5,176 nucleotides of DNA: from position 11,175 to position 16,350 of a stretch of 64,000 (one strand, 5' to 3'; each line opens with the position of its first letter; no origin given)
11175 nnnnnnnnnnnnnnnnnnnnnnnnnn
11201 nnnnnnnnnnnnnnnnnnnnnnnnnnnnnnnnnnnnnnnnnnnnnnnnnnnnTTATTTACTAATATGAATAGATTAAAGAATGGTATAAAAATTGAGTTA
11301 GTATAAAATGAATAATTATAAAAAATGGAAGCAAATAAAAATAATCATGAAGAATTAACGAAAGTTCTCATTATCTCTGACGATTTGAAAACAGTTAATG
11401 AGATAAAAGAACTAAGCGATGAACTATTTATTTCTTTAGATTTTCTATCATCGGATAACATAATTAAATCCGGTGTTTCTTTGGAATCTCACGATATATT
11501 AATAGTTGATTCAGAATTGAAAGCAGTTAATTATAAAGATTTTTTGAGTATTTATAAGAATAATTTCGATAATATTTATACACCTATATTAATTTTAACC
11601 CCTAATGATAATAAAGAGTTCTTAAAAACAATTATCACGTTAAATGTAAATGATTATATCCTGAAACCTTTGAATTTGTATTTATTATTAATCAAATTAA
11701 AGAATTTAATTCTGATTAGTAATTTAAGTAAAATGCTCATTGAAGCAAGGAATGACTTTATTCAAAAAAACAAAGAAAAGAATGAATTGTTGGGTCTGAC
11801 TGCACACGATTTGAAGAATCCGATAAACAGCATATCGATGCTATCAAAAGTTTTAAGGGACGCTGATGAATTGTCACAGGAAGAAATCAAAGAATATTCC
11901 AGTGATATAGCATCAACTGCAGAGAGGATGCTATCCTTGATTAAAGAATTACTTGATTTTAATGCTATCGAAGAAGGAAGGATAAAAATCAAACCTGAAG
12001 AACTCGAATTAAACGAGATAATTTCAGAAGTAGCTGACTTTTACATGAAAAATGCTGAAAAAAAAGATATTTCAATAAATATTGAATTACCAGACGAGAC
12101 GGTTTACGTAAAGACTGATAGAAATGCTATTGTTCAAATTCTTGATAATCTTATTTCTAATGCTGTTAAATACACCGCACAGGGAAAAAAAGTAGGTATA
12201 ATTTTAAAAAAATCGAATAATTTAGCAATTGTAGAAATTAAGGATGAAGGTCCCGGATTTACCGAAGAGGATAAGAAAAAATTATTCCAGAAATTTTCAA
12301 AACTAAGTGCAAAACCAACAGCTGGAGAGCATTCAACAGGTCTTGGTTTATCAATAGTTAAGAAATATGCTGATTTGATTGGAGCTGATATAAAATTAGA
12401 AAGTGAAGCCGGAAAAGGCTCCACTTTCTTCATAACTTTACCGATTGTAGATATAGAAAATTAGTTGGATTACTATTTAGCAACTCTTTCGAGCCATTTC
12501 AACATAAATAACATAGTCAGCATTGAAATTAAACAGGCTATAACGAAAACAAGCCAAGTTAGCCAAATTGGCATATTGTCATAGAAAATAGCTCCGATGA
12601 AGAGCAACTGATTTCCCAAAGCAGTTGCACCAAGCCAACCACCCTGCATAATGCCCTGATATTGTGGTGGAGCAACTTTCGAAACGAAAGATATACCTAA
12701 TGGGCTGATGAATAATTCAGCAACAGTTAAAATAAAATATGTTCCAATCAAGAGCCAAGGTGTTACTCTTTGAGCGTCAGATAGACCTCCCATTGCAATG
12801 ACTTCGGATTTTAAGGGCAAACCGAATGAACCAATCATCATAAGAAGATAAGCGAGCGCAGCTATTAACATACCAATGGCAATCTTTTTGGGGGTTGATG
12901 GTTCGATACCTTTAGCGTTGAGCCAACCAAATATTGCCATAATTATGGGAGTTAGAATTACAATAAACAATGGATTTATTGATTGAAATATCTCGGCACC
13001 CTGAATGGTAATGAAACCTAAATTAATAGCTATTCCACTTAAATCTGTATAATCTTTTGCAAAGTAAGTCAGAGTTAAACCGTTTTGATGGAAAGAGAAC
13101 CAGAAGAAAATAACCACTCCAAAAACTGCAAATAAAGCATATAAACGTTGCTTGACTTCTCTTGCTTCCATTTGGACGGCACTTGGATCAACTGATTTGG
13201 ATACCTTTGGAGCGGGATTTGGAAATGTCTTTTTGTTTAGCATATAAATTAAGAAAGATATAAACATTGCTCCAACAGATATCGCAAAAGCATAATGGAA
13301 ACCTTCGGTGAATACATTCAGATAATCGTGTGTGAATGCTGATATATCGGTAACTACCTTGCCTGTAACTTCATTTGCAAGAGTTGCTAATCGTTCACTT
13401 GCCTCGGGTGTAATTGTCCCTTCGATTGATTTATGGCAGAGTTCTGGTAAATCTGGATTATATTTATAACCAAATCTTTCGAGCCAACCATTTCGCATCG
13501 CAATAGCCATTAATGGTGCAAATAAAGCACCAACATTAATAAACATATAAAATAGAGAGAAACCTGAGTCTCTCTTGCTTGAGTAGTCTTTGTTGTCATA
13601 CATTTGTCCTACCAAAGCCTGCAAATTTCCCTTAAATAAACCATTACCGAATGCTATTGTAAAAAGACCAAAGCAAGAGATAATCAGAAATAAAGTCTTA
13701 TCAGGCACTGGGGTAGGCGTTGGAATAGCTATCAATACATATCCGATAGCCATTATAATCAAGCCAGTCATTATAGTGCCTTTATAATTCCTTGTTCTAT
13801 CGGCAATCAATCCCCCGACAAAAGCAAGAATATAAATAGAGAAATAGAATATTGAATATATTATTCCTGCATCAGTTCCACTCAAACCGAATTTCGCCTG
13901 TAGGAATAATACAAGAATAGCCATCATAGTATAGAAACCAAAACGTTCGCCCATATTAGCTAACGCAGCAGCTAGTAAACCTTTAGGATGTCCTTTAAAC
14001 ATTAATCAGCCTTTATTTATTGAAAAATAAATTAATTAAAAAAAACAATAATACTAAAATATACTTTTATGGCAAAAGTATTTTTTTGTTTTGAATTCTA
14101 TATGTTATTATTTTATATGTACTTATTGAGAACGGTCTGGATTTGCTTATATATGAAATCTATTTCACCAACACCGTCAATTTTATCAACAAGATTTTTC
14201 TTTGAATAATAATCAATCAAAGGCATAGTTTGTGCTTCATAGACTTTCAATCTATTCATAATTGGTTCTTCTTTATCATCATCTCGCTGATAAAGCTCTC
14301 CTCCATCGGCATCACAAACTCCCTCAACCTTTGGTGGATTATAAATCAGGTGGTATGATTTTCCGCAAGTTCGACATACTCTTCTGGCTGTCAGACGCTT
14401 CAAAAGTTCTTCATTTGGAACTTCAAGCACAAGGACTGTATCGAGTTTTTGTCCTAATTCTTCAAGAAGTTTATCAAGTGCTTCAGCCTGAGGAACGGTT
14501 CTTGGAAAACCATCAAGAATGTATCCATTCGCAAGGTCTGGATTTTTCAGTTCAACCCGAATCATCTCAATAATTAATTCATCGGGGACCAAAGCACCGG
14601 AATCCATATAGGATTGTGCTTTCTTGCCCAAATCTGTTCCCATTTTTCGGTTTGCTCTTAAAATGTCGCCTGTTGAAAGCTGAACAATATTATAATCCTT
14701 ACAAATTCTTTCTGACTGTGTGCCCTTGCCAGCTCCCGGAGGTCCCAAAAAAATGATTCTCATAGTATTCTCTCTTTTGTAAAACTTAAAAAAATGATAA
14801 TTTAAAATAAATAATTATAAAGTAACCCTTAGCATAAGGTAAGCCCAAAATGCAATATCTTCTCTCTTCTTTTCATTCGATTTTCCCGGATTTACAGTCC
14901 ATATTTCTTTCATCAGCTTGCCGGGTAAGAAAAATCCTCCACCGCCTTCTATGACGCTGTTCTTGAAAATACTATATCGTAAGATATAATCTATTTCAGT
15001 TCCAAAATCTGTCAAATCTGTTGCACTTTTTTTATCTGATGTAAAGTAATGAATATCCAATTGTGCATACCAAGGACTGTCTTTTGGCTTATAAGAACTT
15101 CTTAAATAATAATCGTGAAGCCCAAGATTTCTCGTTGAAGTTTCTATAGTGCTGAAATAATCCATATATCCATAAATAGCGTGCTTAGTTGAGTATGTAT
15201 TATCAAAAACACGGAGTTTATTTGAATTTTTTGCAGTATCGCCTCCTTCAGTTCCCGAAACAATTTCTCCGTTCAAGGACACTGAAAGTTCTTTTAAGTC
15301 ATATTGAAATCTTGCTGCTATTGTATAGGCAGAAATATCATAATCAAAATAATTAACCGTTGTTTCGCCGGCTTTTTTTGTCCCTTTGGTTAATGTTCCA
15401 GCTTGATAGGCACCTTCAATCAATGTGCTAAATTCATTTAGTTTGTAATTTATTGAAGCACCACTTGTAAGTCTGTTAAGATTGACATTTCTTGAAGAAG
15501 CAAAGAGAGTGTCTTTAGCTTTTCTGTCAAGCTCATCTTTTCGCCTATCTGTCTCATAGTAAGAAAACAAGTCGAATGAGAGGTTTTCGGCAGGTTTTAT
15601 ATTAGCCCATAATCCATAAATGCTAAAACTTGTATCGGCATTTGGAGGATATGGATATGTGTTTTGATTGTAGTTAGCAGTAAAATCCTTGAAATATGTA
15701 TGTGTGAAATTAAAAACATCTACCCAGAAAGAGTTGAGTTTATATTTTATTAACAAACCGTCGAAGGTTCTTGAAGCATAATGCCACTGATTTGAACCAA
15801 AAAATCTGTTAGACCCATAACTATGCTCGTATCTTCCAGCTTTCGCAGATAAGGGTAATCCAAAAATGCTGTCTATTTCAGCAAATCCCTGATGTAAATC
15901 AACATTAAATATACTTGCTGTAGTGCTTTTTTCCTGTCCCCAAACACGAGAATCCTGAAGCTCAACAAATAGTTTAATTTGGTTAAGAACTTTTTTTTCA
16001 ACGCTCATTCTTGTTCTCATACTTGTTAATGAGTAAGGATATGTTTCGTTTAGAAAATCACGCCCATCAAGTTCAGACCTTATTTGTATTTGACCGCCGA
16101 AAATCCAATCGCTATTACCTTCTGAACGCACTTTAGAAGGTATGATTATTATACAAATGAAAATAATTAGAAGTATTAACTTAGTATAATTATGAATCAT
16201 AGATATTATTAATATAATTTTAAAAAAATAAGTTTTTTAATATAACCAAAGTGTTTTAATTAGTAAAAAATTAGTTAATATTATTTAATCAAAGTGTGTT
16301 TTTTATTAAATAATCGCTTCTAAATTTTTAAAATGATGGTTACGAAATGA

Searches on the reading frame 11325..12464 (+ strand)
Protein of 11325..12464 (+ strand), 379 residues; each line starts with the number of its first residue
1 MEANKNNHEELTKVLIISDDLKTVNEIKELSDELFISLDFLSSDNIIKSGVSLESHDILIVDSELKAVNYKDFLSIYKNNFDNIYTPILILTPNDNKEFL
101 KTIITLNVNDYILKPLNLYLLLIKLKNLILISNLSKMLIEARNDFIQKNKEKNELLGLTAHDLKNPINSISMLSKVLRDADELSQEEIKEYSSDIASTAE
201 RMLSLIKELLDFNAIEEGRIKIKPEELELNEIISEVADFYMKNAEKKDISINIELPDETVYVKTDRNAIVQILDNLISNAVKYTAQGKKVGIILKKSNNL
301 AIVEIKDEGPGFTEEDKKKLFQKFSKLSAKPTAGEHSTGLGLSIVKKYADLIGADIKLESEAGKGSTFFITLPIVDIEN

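Call 65: search_protein_families(library=pfam, proteins=[window:11325-12464:+], max_evalue=0.00001)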
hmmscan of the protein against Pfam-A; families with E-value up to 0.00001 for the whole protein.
window:11325-12464:+ (379 aa): 2 families
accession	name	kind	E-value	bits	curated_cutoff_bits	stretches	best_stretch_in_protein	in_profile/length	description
PF02518.31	HATPase_c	-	9.1e-27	94.1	26.4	1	265-374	2-109/111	Histidine kinase-, DNA gyrase B-, and HSP90-like ATPase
PF00512.31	HisKA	-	5e-14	52.5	26.9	1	152-218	2-66/66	His Kinase A (phospho-acceptor) domain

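Call 91: search_protein_families(library=ncbifam, proteins=[window:11325-12464:+], max_evalue=1e-10)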
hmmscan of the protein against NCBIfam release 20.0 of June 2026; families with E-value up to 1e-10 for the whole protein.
window:11325-12464:+ (379 aa): 67 families (the best 25 are shown)
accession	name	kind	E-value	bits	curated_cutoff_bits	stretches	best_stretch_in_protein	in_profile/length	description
NF046044.1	PnpS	equivalog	7.5e-46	156.9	400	1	151-373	169-390/390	two-component system histidine kinase PnpS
NF041832.1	near_NosP_CTERM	subfamily_domain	3e-45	154.9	400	1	148-376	3-227/370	NahK/ErcS family hybrid sensor histidine kinase/response regulator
NF033092.0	HK_WalK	equivalog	2.1e-42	145.5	725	1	149-374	369-594/594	cell wall metabolism sensor histidine kinase WalK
NF038297.2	hybrid_HK_HrmK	equivalog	3.1e-40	138.4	725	1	122-376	205-459/607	hybrid histidine kinase/response regulator HrmK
NF041947.1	LuxQ_Vibrio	equivalog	6.2e-40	136.9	1200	1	140-376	460-698/843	quorum-sensing autoinducer 2 sensor kinase/phosphatase LuxQ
TIGR02966.1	phoR_proteo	equivalog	8.8e-40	136.7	334.2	1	154-371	116-332/333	phosphate regulon sensor histidine kinase PhoR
TIGR02956.1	TMAO_torS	equivalog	1.1e-39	136.3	676.5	1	141-375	453-683/967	TMAO reductase system sensor histidine kinase/response regulator TorS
NF041735.1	hist_kin_RppB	equivalog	1.8e-37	129.2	400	1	149-373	213-438/438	two-component system sensor histidine kinase RppB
NF047874.1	MASE3_PAS_HK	subfamily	4.7e-37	128.1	560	1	122-376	369-627/655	MASE3 domain-containing sensor histidine kinase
NF006800.0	PRK09303.1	equivalog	2e-36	125.7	342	1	138-376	137-379/383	histidine kinase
NF008312.0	PRK11100.1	equivalog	5.8e-35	121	356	1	160-373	264-473/477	two-component system sensor histidine kinase CreC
NF008302.0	PRK11091.1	equivalog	6.8e-35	120.4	838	1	147-375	278-506/779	aerobic respiration two-component sensor histidine kinase ArcB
NF045595.1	HK_scytonemin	equivalog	1.6e-34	119.3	865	1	148-375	411-636/637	scytonemin biosynthesis sensor histidine kinase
NF011874.0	PRK15347.1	equivalog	1.9e-34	118.9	852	1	137-377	383-617/921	two component system sensor kinase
NF047465.1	hybrid_HK_LvrA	exception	2.6e-32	111.7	1200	1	152-375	202-423/819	hybrid histidine kinase/response regulator LvrA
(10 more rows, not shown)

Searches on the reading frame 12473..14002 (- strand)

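Call 65: search_protein_families(library=pfam, proteins=[window:12473-14002:-], max_evalue=0.00001)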
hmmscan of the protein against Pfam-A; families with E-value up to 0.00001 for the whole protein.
window:12473-14002:- (509 aa): 2 families
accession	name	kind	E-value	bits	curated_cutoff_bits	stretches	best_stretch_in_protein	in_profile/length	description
PF00854.27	PTR2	-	2.2e-46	158.9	27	2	280-466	194-371/392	POT family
PF07690.21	MFS_1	-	5.2e-18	65.5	33.4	1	13-168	2-143/347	Major Facilitator Superfamily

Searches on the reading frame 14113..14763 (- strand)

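Call 65: search_protein_families(library=pfam, proteins=[window:14113-14763:-], max_evalue=0.00001)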
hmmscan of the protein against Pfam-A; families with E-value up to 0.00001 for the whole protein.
window:14113-14763:- (216 aa): 4 families
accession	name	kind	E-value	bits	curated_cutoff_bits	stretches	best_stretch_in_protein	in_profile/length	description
PF00406.28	ADK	-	2.7e-57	193.6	26.8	1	6-190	2-150/151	Adenylate kinase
PF13207.12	AAA_17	-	8.5e-30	104.2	27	1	6-128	1-123/136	AAA domain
PF05191.20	ADK_lid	-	1.5e-19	70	26.6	1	127-162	1-36/36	Adenylate kinase, active site lid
PF13671.12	AAA_33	-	2e-07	31.8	27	1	3-128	2-119/143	AAA domain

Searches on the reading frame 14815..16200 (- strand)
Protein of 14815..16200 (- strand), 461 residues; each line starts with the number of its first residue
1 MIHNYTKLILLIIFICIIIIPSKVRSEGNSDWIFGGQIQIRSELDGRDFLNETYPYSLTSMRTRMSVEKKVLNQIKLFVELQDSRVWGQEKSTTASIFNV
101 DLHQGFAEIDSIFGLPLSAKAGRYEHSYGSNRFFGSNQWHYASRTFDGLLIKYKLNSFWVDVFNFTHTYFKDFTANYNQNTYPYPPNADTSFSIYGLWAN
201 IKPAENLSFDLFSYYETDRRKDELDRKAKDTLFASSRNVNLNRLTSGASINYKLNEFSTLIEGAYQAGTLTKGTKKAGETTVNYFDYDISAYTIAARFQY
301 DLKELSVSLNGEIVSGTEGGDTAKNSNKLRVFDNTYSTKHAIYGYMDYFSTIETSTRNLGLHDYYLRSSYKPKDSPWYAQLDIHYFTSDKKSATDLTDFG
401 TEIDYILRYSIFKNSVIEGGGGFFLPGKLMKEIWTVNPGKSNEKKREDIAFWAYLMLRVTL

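Call 66: search_protein_families(library=pfam, proteins=[window:14815-16200:-], max_evalue=0.00001)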
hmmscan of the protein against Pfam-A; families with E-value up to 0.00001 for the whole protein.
window:14815-16200:- (461 aa): 1 family
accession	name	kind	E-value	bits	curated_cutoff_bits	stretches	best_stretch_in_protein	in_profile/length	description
PF13372.12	Alginate_exp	-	1.6e-18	67.1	25.2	1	33-349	4-293/395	Alginate export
